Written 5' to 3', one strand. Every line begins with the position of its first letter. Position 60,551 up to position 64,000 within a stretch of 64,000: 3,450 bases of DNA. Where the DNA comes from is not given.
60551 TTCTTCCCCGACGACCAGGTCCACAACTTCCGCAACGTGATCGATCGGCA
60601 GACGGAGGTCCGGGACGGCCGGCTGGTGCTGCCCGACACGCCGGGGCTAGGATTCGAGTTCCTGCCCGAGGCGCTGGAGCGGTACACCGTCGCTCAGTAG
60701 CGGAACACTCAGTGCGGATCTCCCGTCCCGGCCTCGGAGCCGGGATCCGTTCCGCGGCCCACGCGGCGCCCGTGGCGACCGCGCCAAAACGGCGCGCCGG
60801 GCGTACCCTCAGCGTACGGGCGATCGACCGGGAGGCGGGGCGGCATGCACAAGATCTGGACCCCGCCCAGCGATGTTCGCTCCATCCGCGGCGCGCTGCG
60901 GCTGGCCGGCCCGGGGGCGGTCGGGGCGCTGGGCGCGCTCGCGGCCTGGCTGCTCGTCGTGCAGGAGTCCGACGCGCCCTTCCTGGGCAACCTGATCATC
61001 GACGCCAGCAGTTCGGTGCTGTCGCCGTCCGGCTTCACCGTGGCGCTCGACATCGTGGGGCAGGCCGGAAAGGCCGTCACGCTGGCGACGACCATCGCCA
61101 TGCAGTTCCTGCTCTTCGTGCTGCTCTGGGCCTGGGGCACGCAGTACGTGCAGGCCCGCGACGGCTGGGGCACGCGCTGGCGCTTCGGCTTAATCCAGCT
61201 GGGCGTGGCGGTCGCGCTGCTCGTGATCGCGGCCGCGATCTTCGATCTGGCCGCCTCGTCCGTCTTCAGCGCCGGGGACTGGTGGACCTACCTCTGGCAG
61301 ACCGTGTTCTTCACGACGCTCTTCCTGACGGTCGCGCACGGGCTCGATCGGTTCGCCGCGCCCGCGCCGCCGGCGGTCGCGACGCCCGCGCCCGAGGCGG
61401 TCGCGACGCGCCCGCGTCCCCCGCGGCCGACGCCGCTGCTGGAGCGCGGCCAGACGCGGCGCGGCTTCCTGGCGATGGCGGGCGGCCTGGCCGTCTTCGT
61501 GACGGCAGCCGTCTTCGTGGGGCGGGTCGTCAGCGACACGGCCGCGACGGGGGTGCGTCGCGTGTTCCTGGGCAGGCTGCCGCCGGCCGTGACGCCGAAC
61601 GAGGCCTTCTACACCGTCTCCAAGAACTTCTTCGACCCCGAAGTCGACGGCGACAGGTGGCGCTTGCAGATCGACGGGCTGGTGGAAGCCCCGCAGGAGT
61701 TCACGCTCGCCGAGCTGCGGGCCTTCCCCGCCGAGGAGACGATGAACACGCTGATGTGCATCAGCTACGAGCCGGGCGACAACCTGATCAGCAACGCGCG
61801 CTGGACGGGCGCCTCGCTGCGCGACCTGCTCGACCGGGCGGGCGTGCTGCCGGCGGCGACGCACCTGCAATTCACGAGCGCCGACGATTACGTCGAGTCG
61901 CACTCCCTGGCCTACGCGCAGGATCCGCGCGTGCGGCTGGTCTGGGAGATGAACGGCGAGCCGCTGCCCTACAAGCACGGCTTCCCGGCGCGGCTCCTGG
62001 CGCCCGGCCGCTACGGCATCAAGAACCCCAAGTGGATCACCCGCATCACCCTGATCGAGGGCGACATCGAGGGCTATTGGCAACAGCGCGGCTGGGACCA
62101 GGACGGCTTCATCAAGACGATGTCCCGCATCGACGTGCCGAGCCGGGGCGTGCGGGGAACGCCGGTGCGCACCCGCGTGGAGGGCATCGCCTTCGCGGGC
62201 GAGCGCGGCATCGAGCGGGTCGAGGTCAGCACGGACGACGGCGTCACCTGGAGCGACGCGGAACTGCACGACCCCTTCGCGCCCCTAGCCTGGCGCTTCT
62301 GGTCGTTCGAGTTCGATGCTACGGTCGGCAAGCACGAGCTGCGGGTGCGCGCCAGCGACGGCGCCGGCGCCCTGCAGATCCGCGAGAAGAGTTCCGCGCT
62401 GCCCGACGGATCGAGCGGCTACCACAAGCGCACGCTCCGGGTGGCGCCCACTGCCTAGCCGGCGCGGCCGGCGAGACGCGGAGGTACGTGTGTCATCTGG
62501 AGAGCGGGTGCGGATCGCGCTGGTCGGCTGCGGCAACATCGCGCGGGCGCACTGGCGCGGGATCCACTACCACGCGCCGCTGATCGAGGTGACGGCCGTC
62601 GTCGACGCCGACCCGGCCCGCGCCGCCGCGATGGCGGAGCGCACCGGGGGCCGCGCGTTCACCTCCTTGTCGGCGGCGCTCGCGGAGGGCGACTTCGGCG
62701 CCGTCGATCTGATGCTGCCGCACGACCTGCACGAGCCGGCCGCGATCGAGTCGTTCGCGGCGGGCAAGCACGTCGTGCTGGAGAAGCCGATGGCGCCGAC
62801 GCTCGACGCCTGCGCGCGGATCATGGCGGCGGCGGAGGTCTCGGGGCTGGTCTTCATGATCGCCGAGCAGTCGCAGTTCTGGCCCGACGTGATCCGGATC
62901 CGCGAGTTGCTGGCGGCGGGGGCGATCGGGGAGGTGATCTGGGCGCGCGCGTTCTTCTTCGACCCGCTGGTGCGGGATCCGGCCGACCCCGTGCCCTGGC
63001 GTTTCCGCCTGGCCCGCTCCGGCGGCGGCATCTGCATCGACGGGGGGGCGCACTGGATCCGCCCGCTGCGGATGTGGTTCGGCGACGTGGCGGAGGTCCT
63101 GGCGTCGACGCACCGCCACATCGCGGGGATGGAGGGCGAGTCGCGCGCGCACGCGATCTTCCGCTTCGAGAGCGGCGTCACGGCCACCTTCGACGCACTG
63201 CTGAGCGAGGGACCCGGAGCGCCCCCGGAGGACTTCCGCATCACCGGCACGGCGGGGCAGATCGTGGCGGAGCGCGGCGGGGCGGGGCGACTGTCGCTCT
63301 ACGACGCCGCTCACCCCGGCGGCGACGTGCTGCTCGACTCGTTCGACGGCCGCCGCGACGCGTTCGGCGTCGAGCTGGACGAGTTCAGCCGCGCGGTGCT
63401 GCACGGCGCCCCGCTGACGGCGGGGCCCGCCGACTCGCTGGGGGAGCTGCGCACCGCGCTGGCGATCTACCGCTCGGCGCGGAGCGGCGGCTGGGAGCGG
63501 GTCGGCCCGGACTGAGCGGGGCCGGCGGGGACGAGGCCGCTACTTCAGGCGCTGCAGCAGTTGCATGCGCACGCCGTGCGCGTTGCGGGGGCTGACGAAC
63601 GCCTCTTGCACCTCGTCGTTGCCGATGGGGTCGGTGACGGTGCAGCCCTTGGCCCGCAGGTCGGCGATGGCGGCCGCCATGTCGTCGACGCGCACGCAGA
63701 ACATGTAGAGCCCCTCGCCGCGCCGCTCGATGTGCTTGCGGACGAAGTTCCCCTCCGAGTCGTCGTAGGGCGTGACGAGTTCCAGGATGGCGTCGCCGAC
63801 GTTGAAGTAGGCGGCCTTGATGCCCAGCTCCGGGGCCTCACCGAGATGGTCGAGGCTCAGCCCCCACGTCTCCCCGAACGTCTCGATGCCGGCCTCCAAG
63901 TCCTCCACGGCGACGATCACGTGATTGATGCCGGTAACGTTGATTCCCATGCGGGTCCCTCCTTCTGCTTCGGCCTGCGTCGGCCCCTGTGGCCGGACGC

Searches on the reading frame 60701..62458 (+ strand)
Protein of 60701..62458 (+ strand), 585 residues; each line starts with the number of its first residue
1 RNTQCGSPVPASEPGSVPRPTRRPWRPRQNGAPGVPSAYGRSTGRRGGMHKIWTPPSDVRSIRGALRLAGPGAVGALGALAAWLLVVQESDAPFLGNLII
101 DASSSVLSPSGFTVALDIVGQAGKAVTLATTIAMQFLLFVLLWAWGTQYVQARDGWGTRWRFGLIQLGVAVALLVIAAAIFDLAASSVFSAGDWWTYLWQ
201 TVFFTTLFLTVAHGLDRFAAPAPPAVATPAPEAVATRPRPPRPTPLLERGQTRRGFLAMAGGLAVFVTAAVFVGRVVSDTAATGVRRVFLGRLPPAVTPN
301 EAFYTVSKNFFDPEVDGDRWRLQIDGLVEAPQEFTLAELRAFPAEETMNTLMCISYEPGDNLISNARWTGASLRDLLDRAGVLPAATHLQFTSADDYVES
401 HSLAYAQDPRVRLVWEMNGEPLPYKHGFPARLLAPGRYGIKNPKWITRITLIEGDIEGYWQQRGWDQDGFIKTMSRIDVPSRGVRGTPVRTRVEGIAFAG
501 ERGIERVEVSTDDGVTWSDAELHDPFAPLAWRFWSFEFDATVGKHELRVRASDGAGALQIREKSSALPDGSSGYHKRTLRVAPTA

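Call 16: search_protein_families(library=pfam, proteins=[window:60701-62458:+], max_evalue=0.1)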
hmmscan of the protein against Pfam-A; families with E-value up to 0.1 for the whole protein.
window:60701-62458:+ (585 aa): 3 families
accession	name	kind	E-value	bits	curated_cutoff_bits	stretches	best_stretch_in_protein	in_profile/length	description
PF00174.25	Oxidored_molyb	-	1.1e-43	149.2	24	1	313-460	5-169/169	Oxidoreductase molybdopterin binding domain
PF03404.22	Mo-co_dimer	-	1.5e-07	31.9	22.7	1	491-561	31-116/138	Mo-co oxidoreductase dimerisation domain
PF24673.1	Blr_divisome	-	0.085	12.8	27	0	203-226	14-37/41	Divisome-associated membrane protein Blr family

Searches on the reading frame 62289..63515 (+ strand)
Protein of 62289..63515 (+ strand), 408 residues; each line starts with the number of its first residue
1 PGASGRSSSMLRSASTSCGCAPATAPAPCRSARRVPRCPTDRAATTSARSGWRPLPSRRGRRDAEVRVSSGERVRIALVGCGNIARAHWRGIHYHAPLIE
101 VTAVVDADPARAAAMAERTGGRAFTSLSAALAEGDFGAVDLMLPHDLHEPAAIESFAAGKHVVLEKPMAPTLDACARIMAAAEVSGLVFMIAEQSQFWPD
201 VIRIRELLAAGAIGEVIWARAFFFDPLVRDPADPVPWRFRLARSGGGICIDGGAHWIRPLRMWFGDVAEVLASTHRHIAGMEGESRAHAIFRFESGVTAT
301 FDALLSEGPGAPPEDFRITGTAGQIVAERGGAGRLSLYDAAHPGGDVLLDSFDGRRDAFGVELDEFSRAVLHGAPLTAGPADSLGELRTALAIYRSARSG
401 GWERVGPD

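Call 16: search_protein_families(library=pfam, proteins=[window:62289-63515:+], max_evalue=0.1)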
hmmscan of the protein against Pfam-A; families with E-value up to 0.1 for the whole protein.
window:62289-63515:+ (408 aa): 4 families
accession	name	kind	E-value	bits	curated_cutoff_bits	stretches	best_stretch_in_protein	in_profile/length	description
PF01408.29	GFO_IDH_MocA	-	3.7e-24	86.1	24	1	74-191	1-118/120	Oxidoreductase family, NAD-binding Rossmann fold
PF22725.1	GFO_IDH_MocA_C3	-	2.5e-23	82.8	27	1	203-325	3-123/124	GFO/IDH/MocA C-terminal domain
PF02894.22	GFO_IDH_MocA_C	-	1.6e-12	48.1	22.9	1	205-402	1-215/218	Oxidoreductase family, C-terminal alpha/beta domain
PF03807.23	F420_oxidored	-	0.047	14.7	21.6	1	75-135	1-61/94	NADP oxidoreductase coenzyme F420-dependent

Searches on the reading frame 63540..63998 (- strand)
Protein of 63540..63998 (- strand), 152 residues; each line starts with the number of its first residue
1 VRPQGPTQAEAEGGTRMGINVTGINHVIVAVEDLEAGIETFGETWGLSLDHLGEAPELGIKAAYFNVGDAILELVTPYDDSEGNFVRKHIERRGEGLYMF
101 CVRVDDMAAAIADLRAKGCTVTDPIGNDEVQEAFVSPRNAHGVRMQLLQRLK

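Call 16: search_protein_families(library=pfam, proteins=[window:63540-63998:-], max_evalue=0.1)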
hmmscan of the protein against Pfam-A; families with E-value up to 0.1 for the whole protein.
window:63540-63998:- (152 aa): 4 families
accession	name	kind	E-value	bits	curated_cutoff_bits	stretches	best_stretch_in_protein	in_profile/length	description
PF13468.12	Glyoxalase_3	-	7.1e-16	59.2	25.1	1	25-124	2-102/176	Glyoxalase-like domain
PF13669.12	Glyoxalase_4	-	9e-13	48.9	27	1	25-123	1-95/109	Glyoxalase/Bleomycin resistance protein/Dioxygenase superfamily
PF00903.31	Glyoxalase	-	1.2e-09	39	20.6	1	23-134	1-108/121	Glyoxalase/Bleomycin resistance protein/Dioxygenase superfamily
PF24113.1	DUF7387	-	0.03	15.1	27.9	1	18-58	13-53/85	Family of unknown function (DUF7387)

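Call 70: search_protein_families(library=ncbifam, proteins=[window:63540-63998:-], max_evalue=0.001)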
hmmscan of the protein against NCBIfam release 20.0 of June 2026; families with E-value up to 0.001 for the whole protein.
window:63540-63998:- (152 aa): 3 families
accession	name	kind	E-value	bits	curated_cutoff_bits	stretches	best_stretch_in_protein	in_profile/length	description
TIGR03081.1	metmalonyl_epim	equivalog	5.5e-18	65.7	114.95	1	24-148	2-128/129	methylmalonyl-CoA epimerase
TIGR00068.2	glyox_I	equivalog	0.00011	22.2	120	0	25-135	3-127/143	lactoylglutathione lyase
NF050074.1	glyox_I_GloA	exception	0.00016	21.8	165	1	25-140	3-112/121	lactoylglutathione lyase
